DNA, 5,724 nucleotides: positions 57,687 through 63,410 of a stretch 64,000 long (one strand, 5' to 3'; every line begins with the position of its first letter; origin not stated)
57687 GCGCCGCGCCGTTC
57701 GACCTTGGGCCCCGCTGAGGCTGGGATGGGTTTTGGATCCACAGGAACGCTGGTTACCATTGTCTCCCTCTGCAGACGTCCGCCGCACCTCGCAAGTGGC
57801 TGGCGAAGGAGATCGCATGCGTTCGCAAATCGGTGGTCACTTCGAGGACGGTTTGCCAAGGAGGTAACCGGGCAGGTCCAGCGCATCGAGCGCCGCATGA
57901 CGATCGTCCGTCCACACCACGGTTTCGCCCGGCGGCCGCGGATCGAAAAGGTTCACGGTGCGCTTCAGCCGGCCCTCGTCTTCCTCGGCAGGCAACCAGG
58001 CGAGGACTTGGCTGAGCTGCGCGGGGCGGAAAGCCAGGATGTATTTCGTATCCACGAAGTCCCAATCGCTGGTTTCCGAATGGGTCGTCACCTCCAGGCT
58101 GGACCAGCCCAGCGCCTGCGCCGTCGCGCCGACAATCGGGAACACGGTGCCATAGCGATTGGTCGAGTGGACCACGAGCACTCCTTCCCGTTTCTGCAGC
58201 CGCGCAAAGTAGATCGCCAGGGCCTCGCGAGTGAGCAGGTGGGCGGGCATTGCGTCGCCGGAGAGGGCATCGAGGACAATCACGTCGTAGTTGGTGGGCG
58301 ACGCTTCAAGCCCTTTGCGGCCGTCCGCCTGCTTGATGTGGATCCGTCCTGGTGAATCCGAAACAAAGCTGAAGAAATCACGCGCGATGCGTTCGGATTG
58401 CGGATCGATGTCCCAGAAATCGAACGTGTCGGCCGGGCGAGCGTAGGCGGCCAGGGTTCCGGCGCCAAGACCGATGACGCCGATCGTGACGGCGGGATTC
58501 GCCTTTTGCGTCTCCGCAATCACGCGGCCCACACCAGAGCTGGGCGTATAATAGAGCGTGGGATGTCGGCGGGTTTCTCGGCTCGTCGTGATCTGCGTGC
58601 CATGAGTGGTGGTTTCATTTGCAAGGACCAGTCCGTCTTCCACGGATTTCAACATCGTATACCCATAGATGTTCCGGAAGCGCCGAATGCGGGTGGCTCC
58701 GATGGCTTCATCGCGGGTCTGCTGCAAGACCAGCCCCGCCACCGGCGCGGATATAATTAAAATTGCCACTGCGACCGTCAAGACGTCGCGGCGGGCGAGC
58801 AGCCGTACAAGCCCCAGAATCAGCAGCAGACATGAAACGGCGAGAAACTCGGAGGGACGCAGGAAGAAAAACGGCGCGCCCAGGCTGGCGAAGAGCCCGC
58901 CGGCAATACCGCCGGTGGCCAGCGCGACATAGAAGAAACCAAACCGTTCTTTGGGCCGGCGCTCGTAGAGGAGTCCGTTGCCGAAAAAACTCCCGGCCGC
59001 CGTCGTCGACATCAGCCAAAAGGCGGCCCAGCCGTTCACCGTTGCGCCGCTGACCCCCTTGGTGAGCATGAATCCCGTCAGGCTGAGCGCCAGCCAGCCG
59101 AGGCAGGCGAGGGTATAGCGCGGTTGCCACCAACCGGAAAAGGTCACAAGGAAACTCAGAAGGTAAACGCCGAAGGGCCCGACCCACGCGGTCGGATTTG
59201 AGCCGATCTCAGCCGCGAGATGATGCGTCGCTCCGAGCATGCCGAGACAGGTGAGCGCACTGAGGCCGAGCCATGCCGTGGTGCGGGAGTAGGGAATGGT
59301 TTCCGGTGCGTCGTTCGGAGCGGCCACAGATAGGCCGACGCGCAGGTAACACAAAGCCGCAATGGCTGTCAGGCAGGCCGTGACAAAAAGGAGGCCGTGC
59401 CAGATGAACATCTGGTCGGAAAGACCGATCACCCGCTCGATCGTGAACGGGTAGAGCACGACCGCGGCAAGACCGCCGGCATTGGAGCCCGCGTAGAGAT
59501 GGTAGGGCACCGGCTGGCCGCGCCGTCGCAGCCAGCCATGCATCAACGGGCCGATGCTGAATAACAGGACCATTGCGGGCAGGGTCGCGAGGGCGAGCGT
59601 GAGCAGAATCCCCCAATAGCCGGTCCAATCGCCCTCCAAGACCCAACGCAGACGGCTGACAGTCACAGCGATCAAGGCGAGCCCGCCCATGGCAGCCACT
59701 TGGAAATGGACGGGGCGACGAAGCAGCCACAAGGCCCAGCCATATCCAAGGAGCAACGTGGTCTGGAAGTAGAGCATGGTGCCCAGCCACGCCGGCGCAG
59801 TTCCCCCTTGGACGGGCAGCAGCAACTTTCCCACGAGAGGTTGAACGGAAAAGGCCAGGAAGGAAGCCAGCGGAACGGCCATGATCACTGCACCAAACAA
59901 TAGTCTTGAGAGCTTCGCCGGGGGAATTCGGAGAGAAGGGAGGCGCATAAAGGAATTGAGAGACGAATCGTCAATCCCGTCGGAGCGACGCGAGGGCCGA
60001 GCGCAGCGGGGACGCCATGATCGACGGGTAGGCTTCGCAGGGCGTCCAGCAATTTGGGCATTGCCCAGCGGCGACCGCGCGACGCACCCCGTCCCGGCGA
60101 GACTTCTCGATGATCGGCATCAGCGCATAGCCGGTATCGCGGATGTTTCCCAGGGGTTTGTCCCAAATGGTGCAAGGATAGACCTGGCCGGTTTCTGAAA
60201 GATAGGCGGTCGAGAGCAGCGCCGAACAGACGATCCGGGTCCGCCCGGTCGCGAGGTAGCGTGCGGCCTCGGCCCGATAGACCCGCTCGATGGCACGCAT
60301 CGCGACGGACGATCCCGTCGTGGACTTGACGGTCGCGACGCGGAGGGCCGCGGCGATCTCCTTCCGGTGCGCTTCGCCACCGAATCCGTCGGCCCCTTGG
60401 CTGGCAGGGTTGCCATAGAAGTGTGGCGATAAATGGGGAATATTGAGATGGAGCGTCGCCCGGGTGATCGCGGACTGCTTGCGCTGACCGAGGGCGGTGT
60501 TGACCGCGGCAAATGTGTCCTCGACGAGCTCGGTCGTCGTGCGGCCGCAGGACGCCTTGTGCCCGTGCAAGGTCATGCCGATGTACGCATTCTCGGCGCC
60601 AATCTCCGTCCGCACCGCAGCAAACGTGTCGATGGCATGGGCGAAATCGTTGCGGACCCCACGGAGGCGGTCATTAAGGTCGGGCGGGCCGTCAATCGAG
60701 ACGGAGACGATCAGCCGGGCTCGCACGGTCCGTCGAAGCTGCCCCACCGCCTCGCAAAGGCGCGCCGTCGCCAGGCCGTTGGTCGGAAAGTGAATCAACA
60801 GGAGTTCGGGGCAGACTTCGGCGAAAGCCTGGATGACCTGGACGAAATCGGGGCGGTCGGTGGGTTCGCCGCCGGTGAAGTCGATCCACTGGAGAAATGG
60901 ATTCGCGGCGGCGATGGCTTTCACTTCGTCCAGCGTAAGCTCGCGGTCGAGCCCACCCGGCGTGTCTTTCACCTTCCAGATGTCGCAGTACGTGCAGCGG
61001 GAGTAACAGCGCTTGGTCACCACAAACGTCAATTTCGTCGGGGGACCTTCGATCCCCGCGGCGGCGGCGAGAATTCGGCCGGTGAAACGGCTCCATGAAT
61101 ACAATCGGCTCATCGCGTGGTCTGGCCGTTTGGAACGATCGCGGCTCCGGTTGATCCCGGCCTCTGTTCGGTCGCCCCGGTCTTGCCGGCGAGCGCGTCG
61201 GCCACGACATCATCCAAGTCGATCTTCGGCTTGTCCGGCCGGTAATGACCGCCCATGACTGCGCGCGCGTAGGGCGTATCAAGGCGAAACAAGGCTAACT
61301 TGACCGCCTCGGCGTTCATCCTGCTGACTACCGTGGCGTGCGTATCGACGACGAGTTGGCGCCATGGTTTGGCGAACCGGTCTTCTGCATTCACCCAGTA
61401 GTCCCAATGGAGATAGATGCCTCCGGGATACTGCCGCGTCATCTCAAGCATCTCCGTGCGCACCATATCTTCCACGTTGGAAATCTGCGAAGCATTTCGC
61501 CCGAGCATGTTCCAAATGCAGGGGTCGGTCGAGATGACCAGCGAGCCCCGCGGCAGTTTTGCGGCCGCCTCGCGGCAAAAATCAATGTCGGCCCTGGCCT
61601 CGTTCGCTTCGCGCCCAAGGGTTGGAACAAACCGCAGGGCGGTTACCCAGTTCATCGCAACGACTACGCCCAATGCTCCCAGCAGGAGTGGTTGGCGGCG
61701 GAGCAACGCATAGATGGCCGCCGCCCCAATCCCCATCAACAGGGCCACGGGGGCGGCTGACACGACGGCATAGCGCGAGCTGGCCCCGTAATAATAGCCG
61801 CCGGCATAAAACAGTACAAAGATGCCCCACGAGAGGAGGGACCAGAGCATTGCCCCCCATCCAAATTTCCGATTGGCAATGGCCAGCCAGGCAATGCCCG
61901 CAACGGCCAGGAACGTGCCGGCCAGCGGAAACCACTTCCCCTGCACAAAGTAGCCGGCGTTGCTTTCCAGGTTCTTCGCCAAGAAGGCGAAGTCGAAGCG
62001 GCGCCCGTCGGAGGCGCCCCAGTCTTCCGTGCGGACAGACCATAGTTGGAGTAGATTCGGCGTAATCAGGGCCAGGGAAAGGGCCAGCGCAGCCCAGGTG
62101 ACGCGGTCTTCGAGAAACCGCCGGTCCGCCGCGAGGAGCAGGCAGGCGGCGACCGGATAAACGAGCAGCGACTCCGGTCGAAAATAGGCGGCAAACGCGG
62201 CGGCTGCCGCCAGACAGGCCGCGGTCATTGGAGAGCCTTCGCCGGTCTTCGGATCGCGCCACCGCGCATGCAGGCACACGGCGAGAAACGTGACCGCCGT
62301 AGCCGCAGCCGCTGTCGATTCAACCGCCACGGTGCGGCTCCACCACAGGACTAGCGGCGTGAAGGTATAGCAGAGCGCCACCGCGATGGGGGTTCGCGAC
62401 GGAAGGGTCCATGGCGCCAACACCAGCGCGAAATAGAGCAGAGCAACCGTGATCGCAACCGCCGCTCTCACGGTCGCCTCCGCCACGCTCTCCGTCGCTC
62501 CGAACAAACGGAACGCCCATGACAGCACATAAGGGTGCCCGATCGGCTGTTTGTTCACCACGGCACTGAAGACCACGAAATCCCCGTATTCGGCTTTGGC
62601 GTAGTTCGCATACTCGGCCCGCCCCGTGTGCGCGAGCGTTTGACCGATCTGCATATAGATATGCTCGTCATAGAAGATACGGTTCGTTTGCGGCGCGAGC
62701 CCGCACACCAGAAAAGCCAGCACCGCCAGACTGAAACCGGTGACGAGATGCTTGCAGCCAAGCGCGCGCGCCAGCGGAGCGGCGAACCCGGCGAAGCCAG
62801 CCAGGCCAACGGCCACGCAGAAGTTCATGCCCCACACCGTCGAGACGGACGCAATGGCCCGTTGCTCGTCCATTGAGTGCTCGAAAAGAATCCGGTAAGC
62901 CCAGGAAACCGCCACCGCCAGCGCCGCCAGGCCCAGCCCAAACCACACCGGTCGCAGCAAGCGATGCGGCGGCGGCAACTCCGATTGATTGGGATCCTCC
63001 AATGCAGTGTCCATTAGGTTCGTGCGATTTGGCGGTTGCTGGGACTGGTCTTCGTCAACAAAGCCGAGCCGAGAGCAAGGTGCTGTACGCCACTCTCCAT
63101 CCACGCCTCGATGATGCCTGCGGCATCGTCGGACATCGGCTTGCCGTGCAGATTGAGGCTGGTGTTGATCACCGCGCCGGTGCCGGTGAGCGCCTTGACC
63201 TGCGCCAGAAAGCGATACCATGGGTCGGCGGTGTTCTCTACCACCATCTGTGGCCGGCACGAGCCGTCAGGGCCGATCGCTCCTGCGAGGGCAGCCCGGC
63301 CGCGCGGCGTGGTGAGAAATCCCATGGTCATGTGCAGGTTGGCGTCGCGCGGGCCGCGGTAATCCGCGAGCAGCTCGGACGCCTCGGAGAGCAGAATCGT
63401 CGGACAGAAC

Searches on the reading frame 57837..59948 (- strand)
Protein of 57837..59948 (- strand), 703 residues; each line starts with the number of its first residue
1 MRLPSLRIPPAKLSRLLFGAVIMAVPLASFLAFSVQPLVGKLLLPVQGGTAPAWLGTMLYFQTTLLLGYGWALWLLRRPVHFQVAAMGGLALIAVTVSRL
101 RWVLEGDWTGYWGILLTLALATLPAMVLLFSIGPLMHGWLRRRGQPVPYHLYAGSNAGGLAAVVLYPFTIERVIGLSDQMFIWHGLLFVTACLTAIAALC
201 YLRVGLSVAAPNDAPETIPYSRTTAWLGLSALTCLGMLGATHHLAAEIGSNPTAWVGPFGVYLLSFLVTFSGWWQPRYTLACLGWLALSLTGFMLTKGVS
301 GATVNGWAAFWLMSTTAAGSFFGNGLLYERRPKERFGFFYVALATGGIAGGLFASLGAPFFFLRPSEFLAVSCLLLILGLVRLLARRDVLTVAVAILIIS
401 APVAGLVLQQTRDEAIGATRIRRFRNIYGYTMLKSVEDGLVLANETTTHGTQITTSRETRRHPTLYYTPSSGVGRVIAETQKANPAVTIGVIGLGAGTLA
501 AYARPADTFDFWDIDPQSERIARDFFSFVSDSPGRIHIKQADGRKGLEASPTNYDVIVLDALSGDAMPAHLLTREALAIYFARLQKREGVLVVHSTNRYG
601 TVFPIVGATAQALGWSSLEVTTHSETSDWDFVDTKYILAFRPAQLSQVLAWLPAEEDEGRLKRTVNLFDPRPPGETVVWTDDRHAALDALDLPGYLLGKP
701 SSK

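Call 7: search_protein_families(library=pfam, proteins=[window:57837-59948:-], max_evalue=0.01)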
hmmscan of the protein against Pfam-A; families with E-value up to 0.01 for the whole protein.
window:57837-59948:- (703 aa): 0 families

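Call 10: search_protein_families(library=ncbifam, proteins=[window:57837-59948:-], max_evalue=0.01)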
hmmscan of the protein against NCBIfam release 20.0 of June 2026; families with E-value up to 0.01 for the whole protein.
window:57837-59948:- (703 aa): 3 families
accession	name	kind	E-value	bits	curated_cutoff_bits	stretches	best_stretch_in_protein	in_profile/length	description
NF037959.1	MFS_SpdSyn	subfamily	3e-14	52.6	40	1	331-594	127-384/480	fused MFS/spermidine synthase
NF003380.0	PRK04457.1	equivalog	2.8e-08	33.1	304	1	489-594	73-179/265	polyamine aminopropyltransferase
NF002956.0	PRK03612.1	equivalog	0.0053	15.2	472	1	535-632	357-457/522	polyamine aminopropyltransferase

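Call 55: search_protein_families(library=pfam, proteins=[window:57837-59948:-], max_evalue=10)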
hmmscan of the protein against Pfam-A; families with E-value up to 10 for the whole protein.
window:57837-59948:- (703 aa): 0 families

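Call 79: search_protein_families(library=padloc, proteins=[window:57837-59948:-], max_evalue=0.001)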
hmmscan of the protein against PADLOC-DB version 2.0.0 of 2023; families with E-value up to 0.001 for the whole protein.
window:57837-59948:- (703 aa): 0 families

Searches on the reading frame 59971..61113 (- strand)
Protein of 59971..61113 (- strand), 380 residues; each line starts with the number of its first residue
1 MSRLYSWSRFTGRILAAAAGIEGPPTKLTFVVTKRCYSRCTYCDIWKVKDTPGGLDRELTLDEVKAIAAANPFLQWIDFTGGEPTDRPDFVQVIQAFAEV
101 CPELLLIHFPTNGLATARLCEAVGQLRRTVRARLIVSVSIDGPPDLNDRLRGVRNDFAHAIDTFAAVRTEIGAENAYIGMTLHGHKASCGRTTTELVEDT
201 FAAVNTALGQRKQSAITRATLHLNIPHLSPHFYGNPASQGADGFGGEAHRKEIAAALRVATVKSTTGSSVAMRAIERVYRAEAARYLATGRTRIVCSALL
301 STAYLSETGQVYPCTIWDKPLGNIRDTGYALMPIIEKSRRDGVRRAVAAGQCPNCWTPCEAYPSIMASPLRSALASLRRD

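Call 7: search_protein_families(library=pfam, proteins=[window:59971-61113:-], max_evalue=0.01)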
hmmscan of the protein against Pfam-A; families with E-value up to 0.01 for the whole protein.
window:59971-61113:- (380 aa): 3 families
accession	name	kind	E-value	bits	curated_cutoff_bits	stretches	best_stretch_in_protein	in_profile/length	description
PF04055.27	Radical_SAM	-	7.2e-13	49.5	29.5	1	31-177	2-146/166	Radical SAM superfamily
PF13186.11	SPASM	-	0.00061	20.5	21.5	1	296-356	1-67/67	Iron-sulfur cluster-binding domain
PF13353.11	Fer4_12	-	0.0035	18.1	22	1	22-145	2-118/137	4Fe-4S single cluster domain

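Call 10: search_protein_families(library=ncbifam, proteins=[window:59971-61113:-], max_evalue=0.01)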
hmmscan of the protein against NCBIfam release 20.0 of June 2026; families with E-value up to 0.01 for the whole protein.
window:59971-61113:- (380 aa): 43 families (the best 25 are shown)
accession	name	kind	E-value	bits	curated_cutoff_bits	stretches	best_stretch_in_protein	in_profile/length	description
TIGR02666.1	moaA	equivalog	4.8e-10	38.9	284.05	1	27-122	11-109/336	GTP 3',8-cyclase MoaA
TIGR03978.1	rSAM_paired_1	equivalog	7.5e-10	38.1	370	1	29-181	86-241/466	His-Xaa-Ser system radical SAM maturase HxsB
NF045574.1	sacti_mat_StsB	exception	1.9e-09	36.9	625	1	27-153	97-215/466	StsB family radical SAM/SPASM domain sactipeptide maturase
TIGR04053.2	TIGR04053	equivalog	4.4e-09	36.1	395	1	25-168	7-146/366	TIGR04053 family radical SAM/SPASM domain-containing protein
TIGR04545.1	rSAM_ahbD_hemeb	equivalog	6.8e-09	35.6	500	1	30-168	4-135/339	heme b synthase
NF049973.1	radical_Rv1681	equivalog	3.2e-08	32.9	380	1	35-164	81-203/326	Rv1681 family radical SAM protein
TIGR03962.1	mycofact_rSAM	equivalog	4.2e-08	32.7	265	1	25-165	11-142/339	mycofactocin radical SAM maturase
NF047865.1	rSAM_PapB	equivalog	1.2e-07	31.3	340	1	27-208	4-187/330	PapB family radical SAM/SPASM ranthipeptide maturase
TIGR03961.1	rSAM_PTO1314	hypoth_equivalog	1.5e-07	31.1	306.05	1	34-166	31-150/332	PTO1314 family radical SAM protein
TIGR04051.1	rSAM_NirJ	equivalog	2.7e-07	29.9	515.45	1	32-169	8-137/354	heme d1 biosynthesis radical SAM protein NirJ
TIGR02668.1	moaA_archaeal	equivalog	3.6e-07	29.5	325.25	1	27-120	11-101/303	GTP 3',8-cyclase MoaA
TIGR04317.1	W_rSAM_matur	equivalog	5.4e-07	29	380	1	27-182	5-154/349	tungsten cofactor oxidoreductase radical SAM maturase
TIGR04546.1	rSAM_ahbC_deAc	equivalog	6.7e-07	28.4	650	1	30-170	43-175/390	12,18-didecarboxysiroheme deacetylase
TIGR04347.1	pseudo_SAM_Halo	equivalog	9.1e-07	28.5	525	1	30-166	42-170/390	TIGR04347 family pseudo-SAM/SPASM protein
TIGR03977.1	rSAM_pair_HxsC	equivalog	1.1e-06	27.7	267.9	1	29-143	28-137/292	His-Xaa-Ser system radical SAM maturase HxsC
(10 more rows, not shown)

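Call 79: search_protein_families(library=padloc, proteins=[window:59971-61113:-], max_evalue=0.001)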
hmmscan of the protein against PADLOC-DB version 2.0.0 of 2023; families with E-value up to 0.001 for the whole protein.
window:59971-61113:- (380 aa): 1 family
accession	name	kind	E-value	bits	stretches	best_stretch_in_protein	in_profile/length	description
PDLC02903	pVip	-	0.0002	18.9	1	29-141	3-101/257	Viperins not associated with kinases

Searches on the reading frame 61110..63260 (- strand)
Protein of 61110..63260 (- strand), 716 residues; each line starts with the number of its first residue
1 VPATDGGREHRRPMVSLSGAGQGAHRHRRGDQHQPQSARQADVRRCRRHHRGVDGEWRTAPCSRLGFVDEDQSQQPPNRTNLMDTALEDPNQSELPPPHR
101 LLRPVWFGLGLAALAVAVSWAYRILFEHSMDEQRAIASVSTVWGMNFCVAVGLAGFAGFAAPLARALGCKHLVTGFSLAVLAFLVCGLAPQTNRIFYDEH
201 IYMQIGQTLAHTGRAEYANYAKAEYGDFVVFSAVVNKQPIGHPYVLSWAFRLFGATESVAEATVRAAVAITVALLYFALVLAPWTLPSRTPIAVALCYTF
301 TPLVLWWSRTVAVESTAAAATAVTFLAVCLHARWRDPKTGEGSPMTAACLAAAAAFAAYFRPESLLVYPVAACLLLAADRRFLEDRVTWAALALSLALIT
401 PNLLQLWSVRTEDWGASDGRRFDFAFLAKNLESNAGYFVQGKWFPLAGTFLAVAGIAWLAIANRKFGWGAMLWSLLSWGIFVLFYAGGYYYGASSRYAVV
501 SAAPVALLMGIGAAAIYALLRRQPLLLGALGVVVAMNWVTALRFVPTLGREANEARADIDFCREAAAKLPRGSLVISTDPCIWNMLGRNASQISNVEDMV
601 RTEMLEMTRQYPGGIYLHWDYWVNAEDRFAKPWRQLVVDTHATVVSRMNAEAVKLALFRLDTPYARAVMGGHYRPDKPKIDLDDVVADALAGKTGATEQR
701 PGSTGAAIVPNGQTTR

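Call 7: search_protein_families(library=pfam, proteins=[window:61110-63260:-], max_evalue=0.01)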
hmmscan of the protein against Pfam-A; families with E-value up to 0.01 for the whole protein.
window:61110-63260:- (716 aa): 1 family
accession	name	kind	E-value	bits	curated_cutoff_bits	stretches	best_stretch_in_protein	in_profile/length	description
PF13231.12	PMT_2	-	8.8e-09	36.2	26.1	1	237-403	1-158/160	Dolichyl-phosphate-mannose-protein mannosyltransferase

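Call 10: search_protein_families(library=ncbifam, proteins=[window:61110-63260:-], max_evalue=0.01)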
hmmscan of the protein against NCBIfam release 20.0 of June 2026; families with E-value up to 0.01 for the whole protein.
window:61110-63260:- (716 aa): 1 family
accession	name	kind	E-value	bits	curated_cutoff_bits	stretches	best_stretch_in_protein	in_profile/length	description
NF047440.1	LA3751_2_3_fam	subfamily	0.0072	15.2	200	0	176-381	6-213/460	LA_3751/LA_3752 family putative glycosyltransferase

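Call 79: search_protein_families(library=padloc, proteins=[window:61110-63260:-], max_evalue=0.001)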
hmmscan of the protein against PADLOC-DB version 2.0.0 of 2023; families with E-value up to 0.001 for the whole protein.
window:61110-63260:- (716 aa): 0 families
